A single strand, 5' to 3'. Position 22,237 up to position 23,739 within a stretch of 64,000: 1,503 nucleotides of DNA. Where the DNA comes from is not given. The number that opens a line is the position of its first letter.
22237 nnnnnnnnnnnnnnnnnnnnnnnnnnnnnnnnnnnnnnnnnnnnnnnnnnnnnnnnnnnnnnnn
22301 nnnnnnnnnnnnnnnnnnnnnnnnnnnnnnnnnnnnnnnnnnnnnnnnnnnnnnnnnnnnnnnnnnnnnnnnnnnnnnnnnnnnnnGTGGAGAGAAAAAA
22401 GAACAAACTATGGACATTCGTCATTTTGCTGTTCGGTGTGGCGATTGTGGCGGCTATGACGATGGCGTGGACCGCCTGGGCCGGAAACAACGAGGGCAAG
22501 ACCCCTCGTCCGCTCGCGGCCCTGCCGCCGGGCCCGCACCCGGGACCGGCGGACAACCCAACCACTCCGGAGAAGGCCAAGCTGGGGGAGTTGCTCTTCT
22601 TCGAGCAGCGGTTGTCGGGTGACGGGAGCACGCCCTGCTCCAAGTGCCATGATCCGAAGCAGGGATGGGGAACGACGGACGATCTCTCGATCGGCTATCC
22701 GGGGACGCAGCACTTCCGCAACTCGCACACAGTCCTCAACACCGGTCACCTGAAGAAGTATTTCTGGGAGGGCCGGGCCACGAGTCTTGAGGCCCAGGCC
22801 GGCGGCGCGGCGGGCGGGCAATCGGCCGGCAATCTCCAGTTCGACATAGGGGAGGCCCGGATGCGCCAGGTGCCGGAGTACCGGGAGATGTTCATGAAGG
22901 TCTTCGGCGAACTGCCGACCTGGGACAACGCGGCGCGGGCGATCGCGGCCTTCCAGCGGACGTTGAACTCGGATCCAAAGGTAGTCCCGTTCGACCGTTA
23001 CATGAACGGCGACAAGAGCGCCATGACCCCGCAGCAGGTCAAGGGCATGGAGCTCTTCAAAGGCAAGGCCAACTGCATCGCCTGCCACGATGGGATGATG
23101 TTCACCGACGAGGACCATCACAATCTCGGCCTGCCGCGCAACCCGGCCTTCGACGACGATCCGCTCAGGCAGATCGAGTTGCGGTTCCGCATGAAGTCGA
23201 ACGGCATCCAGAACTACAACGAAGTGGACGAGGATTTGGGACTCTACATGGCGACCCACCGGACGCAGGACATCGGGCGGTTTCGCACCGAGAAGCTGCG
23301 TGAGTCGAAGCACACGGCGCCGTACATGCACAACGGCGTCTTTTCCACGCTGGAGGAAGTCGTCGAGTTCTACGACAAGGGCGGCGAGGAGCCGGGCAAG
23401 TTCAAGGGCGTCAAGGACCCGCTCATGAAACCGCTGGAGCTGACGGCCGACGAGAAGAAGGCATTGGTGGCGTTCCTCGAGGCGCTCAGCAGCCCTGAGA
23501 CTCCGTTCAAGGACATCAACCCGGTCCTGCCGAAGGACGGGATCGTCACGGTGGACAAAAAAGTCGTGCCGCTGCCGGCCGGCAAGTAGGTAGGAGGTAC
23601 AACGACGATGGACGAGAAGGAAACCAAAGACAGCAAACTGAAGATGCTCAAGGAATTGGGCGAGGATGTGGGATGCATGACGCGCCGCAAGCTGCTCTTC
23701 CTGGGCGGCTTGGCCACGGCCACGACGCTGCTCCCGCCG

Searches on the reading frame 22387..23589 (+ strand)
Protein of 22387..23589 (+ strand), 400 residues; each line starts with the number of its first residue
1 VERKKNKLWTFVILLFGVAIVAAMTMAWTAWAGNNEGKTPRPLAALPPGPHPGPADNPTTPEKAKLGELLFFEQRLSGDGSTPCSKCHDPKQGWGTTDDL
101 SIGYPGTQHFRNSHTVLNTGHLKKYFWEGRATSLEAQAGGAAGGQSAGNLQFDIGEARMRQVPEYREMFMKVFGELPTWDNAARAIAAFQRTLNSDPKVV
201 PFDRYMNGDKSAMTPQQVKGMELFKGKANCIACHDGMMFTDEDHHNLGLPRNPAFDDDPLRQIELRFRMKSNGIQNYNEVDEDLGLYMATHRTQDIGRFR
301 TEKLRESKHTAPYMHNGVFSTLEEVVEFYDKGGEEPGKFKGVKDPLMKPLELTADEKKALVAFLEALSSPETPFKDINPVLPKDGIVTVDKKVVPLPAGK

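Call 5: search_protein_families(library=pfam, proteins=[window:22387-23589:+])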
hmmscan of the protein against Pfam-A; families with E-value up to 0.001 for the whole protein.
window:22387-23589:+ (400 aa): 1 family
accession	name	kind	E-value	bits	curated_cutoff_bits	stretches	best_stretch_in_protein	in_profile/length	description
PF03150.19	CCP_MauG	-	6.7e-41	140.8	25.6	1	61-210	1-148/149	Di-haem cytochrome c peroxidase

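Call 20: find_encoding_contigs(protein=window:22387-23586:+, flank=3000, max_places=6)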
Protein seq(400 aa) (400 aa): no gene with exactly this product is on record in the collection.
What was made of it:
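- Tried and rejected: Exact look-up of the CCP protein with an M start found nothing (call 20).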

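Call 21: find_homologous_proteins(query=window:22387-23586:+, max_evalue=1e-30)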
Query seq(400 aa) (400 aa): 4987 proteins with E <= 1e-30 among 8000 candidates; the best 120 are listed.
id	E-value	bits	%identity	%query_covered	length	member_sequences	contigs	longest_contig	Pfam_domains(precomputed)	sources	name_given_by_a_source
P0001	5.4e-278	940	100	100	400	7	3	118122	PF03150.20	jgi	-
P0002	1.8e-234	796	87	100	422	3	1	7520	PF03150.20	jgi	jgi:cytochrome c peroxidase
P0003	3.8e-174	598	51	83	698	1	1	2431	PF03150.20,PF21419.3,PF00034.27,PF14522.12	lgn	-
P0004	8.6e-170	583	65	98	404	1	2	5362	PF03150.20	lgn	-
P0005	1.0e-166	573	64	99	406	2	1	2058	PF03150.20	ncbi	-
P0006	6.9e-166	571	64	99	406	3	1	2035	PF03150.20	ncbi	-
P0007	3.5e-164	565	66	92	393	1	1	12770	PF03150.20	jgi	jgi:cytochrome c peroxidase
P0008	4.7e-164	565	64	99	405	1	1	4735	PF03150.20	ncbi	-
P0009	5.0e-161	555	70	86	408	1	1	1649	PF03150.20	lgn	-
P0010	1.7e-156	540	61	99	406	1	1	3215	PF03150.20,PF00034.27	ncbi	-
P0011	2.6e-156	539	60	99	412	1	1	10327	PF03150.20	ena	-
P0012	3.1e-153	529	58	99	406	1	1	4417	PF03150.20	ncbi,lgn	ncbi:MAG: cytochrome-c peroxidase [Nitrospinales bacterium]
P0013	5.3e-152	525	61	96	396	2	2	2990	PF03150.20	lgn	-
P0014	5.1e-149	515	59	97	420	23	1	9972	PF03150.20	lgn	-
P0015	3.4e-148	512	64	87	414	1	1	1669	PF03150.20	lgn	-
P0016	3.5e-146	506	59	92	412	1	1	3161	PF03150.20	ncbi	-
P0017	6.1e-146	505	58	99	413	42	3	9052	PF03150.20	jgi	jgi:cytochrome c peroxidase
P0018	6.6e-146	505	60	92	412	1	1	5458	PF03150.20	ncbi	-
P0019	9.6e-146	504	48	91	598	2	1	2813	PF03150.20,PF21419.3,PF00034.27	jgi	jgi:cytochrome c peroxidase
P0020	2.0e-144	500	58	96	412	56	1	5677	PF03150.20,PF00034.27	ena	-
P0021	3.2e-142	493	51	82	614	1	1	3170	PF03150.20,PF13442.12,PF21419.3,PF02880.23,PF00034.27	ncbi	ncbi:MAG: cytochrome c peroxidase, partial [Planctomycetota bacterium]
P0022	2.1e-140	487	51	87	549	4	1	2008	PF03150.20,PF21419.3,PF00034.27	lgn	-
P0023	3.5e-134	466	56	95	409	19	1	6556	PF03150.20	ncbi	-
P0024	4.6e-130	453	59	86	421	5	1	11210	PF03150.20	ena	-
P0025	4.9e-127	443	60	83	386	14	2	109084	PF03150.20,PF00034.27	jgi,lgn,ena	-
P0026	1.7e-126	441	60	83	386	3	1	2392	PF03150.20,PF00034.27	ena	-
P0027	2.5e-126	440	56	93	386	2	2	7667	PF03150.20,PF00034.27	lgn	-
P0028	6.5e-126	439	59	83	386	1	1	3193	PF03150.20,PF00034.27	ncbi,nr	ncbi:MAG: cytochrome-c peroxidase [Deltaproteobacteria bacterium]|nr:cytochrome-c peroxidase [Deltap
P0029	1.7e-125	438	59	83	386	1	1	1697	PF03150.20,PF00034.27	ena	-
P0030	6.1e-125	436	59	83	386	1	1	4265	PF03150.20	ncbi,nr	ncbi:MAG: cytochrome-c peroxidase [Deltaproteobacteria bacterium]|nr:cytochrome-c peroxidase [Deltap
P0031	1.0e-124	435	59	83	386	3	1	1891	PF03150.20,PF00034.27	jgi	-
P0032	1.7e-124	434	60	83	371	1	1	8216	PF03150.20,PF00034.27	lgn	-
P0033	1.9e-123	431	56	83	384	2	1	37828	PF03150.20,PF00034.27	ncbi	-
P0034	2.6e-123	430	54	95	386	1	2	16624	PF03150.20,PF00034.27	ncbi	-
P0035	1.0e-121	425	48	87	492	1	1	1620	PF06537.17,PF03150.20,PF21419.3,PF00034.27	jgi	jgi:cytochrome c peroxidase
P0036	6.0e-121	423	58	83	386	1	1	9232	PF03150.20,PF00034.27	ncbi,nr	ncbi:MAG: cytochrome-c peroxidase [Deltaproteobacteria bacterium]|nr:cytochrome-c peroxidase [Deltap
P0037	1.0e-120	422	53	92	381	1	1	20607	PF03150.20,PF00034.27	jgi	jgi:cytochrome c peroxidase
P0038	2.1e-120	421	58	83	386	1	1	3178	PF03150.20,PF00034.27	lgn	-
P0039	2.8e-119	417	53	96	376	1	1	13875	PF03150.20,PF00034.27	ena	-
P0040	4.6e-116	407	51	100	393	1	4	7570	PF03150.20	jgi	jgi:cytochrome c peroxidase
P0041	9.5e-116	405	51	93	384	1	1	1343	PF03150.20,PF00034.27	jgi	-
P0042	1.5e-115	405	49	98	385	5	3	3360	PF03150.20,PF00034.27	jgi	jgi:cytochrome c peroxidase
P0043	5.7e-115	403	56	86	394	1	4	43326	PF03150.20,PF00034.27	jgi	jgi:cytochrome c peroxidase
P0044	9.2e-115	402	50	97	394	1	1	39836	PF03150.20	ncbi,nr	ncbi:MAG: cytochrome-c peroxidase [candidate division NC10 bacterium]|nr:cytochrome-c peroxidase [ca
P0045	9.1e-114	399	51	87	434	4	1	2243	PF06537.17,PF03150.20,PF00034.27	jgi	jgi:cytochrome c peroxidase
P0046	1.2e-113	399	52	87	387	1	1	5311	PF03150.20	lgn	-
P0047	4.4e-113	397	53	86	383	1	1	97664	PF03150.20,PF00034.27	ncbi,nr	ncbi:MAG: cytochrome-c peroxidase [Rhodocyclales bacterium]|nr:cytochrome-c peroxidase [Rhodocyclale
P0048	7.1e-113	396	52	89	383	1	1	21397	PF03150.20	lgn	-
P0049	9.1e-113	396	53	93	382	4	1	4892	PF03150.20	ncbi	-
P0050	9.1e-113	396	53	90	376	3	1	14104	PF03150.20,PF21419.3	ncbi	-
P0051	1.0e-112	396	54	79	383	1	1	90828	PF03150.20,PF00034.27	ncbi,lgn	-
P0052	1.0e-112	395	54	79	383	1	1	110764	PF03150.20,PF00034.27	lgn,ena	-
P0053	1.3e-112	395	56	76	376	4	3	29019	PF03150.20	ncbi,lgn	-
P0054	1.5e-112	395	52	94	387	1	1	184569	PF03150.20,PF00034.27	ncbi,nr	ncbi:MAG: cytochrome-c peroxidase [Myxococcales bacterium]|nr:cytochrome-c peroxidase [Myxococcales 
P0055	2.4e-112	394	51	93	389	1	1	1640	PF03150.20,PF00034.27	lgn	-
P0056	4.6e-112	393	51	97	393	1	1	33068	PF03150.20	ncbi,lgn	-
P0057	5.3e-112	393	51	93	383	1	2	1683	PF03150.20,PF00034.27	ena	-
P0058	9.0e-112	392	49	97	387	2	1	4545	PF03150.20,PF00034.27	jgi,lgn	jgi:cytochrome c peroxidase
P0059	1.1e-111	392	53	87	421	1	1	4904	PF03150.20,PF00034.27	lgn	-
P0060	1.2e-111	392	53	83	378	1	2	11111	PF03150.20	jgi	jgi:cytochrome c peroxidase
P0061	1.2e-111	392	49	90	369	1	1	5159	PF03150.20,PF00034.27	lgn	-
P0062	1.5e-111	392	54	83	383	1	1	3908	PF03150.20,PF00034.27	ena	-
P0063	2.9e-111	391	53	82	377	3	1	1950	PF03150.20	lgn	-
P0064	3.1e-111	391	52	83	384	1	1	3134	PF03150.20,PF00034.27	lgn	-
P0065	4.1e-111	390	55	79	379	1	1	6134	PF03150.20,PF00034.27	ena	-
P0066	4.1e-111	390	54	80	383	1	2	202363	PF03150.20,PF00034.27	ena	-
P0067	4.2e-111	390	53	86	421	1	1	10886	PF03150.20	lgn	-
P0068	4.4e-111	390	55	82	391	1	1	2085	PF03150.20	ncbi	-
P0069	6.0e-111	390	56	82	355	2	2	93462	PF03150.20,PF00034.27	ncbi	-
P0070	6.0e-111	390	54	82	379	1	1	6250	PF03150.20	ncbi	ncbi:MAG: cytochrome-c peroxidase [Candidatus Methylomirabilales bacterium]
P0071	8.0e-111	389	55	83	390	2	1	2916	PF03150.20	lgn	-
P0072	8.2e-111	389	53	78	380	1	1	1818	PF03150.20,PF00034.27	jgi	jgi:cytochrome c peroxidase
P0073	8.3e-111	389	53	78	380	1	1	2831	PF03150.20,PF00034.27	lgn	-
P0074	8.7e-111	389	54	87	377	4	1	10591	PF03150.20,PF00034.27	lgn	-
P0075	9.6e-111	389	51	89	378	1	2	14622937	PF03150.20,PF00034.27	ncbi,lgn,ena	-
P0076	1.0e-110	389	50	92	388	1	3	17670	PF03150.20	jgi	jgi:cytochrome c peroxidase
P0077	1.1e-110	389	54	83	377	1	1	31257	PF03150.20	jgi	jgi:cytochrome c peroxidase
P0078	1.1e-110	389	54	78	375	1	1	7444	PF03150.20,PF00034.27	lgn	-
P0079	1.3e-110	389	56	81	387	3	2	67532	PF03150.20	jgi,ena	-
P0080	1.4e-110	388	53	85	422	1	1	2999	PF03150.20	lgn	-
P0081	1.9e-110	388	53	78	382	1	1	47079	PF03150.20,PF00034.27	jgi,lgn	-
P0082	2.1e-110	388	53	88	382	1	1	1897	PF03150.20,PF00034.27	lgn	-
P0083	2.1e-110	388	52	93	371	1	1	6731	PF03150.20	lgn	-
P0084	2.5e-110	388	54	83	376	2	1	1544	PF03150.20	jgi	jgi:cytochrome c peroxidase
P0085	2.6e-110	388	55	82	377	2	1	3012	PF03150.20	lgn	-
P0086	4.4e-110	387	52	93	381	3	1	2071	PF03150.20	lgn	-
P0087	4.6e-110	387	56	81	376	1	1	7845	PF03150.20,PF00034.27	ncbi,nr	ncbi:MAG: cytochrome-c peroxidase [candidate division NC10 bacterium]|nr:cytochrome-c peroxidase [ca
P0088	4.7e-110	387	54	87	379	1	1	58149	PF03150.20,PF00034.27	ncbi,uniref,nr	ncbi:cytochrome-c peroxidase [Aromatoleum toluvorans]|uniref:Cytochrome-c peroxidase n=1 Tax=Aromato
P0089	4.9e-110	387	55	79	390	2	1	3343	PF03150.20,PF00034.27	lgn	-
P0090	5.4e-110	387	54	82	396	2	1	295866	PF03150.20,PF00034.27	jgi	jgi:cytochrome c peroxidase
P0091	1.0e-109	386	52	82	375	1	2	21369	PF03150.20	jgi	jgi:cytochrome c peroxidase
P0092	1.0e-109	386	52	87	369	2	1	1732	PF03150.20,PF00034.27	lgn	-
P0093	1.2e-109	385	51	90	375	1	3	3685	PF03150.20,PF00034.27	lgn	-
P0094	1.2e-109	385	54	78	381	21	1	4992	PF03150.20,PF00034.27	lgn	-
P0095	1.5e-109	385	55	82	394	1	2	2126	PF03150.20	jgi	jgi:cytochrome c peroxidase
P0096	1.7e-109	385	55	76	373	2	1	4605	PF03150.20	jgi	-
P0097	2.3e-109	384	53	84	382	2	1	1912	PF03150.20,PF00034.27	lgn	-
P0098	3.0e-109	384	51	89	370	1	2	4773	PF03150.20,PF00034.27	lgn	-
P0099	3.1e-109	384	53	82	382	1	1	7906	PF03150.20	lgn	-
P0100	3.5e-109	384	50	95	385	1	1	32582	PF03150.20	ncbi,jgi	-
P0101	4.9e-109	383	56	78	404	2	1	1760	PF03150.20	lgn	-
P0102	5.7e-109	383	53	83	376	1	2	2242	PF03150.20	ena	-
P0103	6.4e-109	383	53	80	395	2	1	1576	PF03150.20,PF00034.27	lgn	-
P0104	6.8e-109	383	48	96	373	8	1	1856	PF03150.20,PF00034.27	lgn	-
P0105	6.9e-109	383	53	82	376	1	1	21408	PF03150.20,PF00034.27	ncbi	-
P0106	7.1e-109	383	54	82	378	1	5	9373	PF03150.20,PF00034.27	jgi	jgi:cytochrome c peroxidase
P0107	7.5e-109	383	49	96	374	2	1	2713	PF03150.20,PF00034.27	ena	-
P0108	8.0e-109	383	52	86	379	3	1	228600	PF03150.20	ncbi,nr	ncbi:Cytochrome c551 peroxidase precursor [Azoarcus sp. Aa7]|nr:Cytochrome c551 peroxidase precursor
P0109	8.2e-109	383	53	83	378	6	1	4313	PF03150.20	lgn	-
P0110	8.8e-109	383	52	91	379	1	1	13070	PF03150.20,PF00034.27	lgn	-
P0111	9.5e-109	382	53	76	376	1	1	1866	PF03150.20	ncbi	-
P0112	1.0e-108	382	48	95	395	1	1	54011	PF03150.20,PF00034.27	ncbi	-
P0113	1.3e-108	382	54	84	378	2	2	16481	PF03150.20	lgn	-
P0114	1.5e-108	382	49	92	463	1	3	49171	PF03150.20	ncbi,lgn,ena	-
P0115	1.8e-108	382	53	82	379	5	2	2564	PF03150.20,PF00034.27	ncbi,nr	ncbi:MAG TPA: cytochrome c peroxidase [Rhodospirillales bacterium]|nr:cytochrome c peroxidase [Rhodo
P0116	1.8e-108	382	50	93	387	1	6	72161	PF03150.20,PF00034.27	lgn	-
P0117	2.0e-108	381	53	83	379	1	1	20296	PF03150.20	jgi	jgi:cytochrome c peroxidase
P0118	2.1e-108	381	51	84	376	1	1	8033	PF03150.20,PF00034.27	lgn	-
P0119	2.4e-108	381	53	82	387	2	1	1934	PF03150.20,PF00034.27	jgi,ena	-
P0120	2.4e-108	381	50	95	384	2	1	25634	PF03150.20,PF00034.27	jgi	jgi:cytochrome c peroxidase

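Call 22: find_encoding_contigs(protein=P0001, flank=3000, max_places=6)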
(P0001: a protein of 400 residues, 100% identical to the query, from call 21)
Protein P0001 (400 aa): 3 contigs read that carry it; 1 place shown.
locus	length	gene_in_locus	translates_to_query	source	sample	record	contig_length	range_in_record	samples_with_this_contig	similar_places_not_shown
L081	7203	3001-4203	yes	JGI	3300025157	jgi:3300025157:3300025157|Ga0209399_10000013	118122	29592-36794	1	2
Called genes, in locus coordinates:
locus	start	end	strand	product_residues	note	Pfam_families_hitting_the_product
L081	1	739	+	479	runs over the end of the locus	PF16930:Porin_5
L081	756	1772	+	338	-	PF04324:Fer2_BFD (weak)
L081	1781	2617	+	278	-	-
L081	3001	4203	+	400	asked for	PF03150:CCP_MauG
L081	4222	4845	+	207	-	-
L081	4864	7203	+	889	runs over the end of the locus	PF18465:Rieske_3, PF00384:Molybdopterin, PF01568:Molydop_binding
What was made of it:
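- Tried and rejected: The cluster representative did work (call 22).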

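Call 23: find_encoding_contigs(protein=P0002, flank=6000, max_places=6)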
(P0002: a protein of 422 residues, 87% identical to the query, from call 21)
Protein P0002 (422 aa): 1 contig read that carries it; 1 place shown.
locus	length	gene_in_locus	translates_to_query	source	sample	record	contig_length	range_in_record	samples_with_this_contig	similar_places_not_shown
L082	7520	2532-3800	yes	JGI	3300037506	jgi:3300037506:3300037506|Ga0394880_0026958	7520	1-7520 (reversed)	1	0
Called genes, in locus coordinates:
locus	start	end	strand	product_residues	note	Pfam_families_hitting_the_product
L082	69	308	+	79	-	-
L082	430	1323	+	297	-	-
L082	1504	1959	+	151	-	-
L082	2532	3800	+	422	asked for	PF03150:CCP_MauG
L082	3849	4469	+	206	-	PF00355:Rieske (weak)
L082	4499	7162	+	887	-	PF18465:Rieske_3, PF00384:Molybdopterin, PF01568:Molydop_binding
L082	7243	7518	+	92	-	?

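Call 29: find_related_loci(query=P0001, collection=metagenome_contigs, flank=3000)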
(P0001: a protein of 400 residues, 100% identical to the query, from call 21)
Query P0001 (400 aa) in metagenome_contigs; peptide patterns used: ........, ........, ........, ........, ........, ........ (x = any residue, [..] = any of these).
46 stretches matched a pattern, but none encodes a relative of the query by tblastn (E <= 1e-3).
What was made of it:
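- Tried and rejected: A metagenome scan with the single protein found no relative (call 29).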

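Call 31: find_related_loci(query=A2, collection=metagenome_contigs, flank=3500)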
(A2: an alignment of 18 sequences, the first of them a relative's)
Query A2 (400 aa) in metagenome_contigs; peptide patterns used: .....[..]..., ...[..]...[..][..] (x = any residue, [..] = any of these).
600 stretches matched a pattern (row limit reached: there are more); 525 encode a relative of the query (tblastn E <= 1e-3); the best 80 are kept; 80 distinct loci.
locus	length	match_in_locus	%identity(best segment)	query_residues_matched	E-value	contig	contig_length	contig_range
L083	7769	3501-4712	59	1-397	2e-152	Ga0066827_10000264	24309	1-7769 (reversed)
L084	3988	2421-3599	58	12-400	9e-149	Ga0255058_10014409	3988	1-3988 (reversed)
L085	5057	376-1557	57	14-398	4e-145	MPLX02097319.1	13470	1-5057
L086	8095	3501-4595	52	14-382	9e-114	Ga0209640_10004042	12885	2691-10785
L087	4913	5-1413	54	49-387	2e-112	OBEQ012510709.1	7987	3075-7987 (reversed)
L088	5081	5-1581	54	55-382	2e-110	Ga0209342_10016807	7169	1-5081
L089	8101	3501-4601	51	5-368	3e-108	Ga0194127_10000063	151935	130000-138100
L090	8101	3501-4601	51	5-368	3e-108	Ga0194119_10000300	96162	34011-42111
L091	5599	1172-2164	54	56-387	3e-108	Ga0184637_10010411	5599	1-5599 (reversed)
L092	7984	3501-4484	56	44-368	7e-108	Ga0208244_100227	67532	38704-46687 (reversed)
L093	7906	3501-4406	56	56-358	2e-107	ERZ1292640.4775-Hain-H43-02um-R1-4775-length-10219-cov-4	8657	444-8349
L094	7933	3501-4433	55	47-358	1e-107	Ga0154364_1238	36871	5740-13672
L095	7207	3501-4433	55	47-358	1e-107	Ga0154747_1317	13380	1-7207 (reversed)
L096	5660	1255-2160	55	56-358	3e-106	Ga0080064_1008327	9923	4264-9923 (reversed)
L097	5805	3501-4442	55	45-358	2e-106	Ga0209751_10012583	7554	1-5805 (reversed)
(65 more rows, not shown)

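Call 32: find_encoding_contigs(protein=P0007, flank=4000, max_places=3)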
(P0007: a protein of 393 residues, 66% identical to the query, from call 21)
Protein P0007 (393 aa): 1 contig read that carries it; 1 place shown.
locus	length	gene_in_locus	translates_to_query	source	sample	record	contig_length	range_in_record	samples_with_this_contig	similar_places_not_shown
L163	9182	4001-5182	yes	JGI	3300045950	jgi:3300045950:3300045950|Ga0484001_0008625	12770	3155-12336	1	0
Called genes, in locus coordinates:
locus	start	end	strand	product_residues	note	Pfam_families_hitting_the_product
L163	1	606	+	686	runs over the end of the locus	PF02743:dCache_1, PF00672:HAMP, PF00512:HisKA, PF02518:HATPase_c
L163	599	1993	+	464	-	PF00072:Response_reg, PF00158:Sigma54_activat, PF14532:Sigma54_activ_2, PF07728:AAA_5 (weak), PF25601:AAA_lid_14, PF02954:HTH_8 (faint)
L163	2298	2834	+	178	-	PF00072:Response_reg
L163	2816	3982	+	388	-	PF16930:Porin_5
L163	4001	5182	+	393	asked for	PF03150:CCP_MauG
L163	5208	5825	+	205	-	PF00355:Rieske (weak)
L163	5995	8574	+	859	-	PF18465:Rieske_3, PF00384:Molybdopterin, PF01568:Molydop_binding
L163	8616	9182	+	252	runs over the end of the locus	-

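Call 33: find_encoding_contigs(protein=P0004, flank=4000, max_places=3)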
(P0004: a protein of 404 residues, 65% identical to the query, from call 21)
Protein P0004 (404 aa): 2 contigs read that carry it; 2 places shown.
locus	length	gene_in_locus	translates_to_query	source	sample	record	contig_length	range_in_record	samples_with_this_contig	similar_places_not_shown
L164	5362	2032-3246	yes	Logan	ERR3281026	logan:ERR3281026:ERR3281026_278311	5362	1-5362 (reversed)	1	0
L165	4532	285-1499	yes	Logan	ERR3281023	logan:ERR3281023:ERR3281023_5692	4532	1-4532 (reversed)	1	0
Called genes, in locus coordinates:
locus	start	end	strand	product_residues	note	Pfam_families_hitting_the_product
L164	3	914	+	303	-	?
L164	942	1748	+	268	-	-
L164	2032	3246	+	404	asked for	PF03150:CCP_MauG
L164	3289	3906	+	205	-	PF00355:Rieske (weak)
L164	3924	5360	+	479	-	?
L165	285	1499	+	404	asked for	PF03150:CCP_MauG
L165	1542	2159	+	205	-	PF00355:Rieske (weak)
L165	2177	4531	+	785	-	?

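Call 34: find_encoding_contigs(protein=P0011, flank=4000, max_places=3)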
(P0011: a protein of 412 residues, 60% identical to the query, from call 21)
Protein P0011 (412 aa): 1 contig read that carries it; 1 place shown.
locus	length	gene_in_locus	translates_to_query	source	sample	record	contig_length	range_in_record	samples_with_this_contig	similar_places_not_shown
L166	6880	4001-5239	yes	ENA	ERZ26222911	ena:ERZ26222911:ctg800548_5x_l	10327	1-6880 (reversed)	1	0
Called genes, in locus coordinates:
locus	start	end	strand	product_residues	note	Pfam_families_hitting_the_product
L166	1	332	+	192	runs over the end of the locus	-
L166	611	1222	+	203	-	PF10604:Polyketide_cyc2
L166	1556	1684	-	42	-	-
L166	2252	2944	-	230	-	-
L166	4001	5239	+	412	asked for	PF03150:CCP_MauG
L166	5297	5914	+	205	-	PF00355:Rieske (weak)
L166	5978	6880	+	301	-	?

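Call 41: search_protein_families(library=ncbifam, proteins=[window:22387-23589:+], max_evalue=0.00001)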
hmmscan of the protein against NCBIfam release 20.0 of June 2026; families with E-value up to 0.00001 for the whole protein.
window:22387-23589:+ (400 aa): 3 families
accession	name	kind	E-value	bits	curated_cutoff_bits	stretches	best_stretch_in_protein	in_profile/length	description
TIGR04039.1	MXAN_0977_Heme2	hypoth_equivalog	1.4e-62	211.7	362.85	1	54-368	2-322/336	MbnH family di-heme enzyme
TIGR03791.1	TTQ_mauG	equivalog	9.5e-60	202.3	443.85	2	60-251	2-193/291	tryptophan tryptophylquinone biosynthesis enzyme MauG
TIGR03981.2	SAM_quin_mod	hypoth_equivalog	1.1e-35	123.3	340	2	177-251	227-301/411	His-Xaa-Ser system-associated MauG-like protein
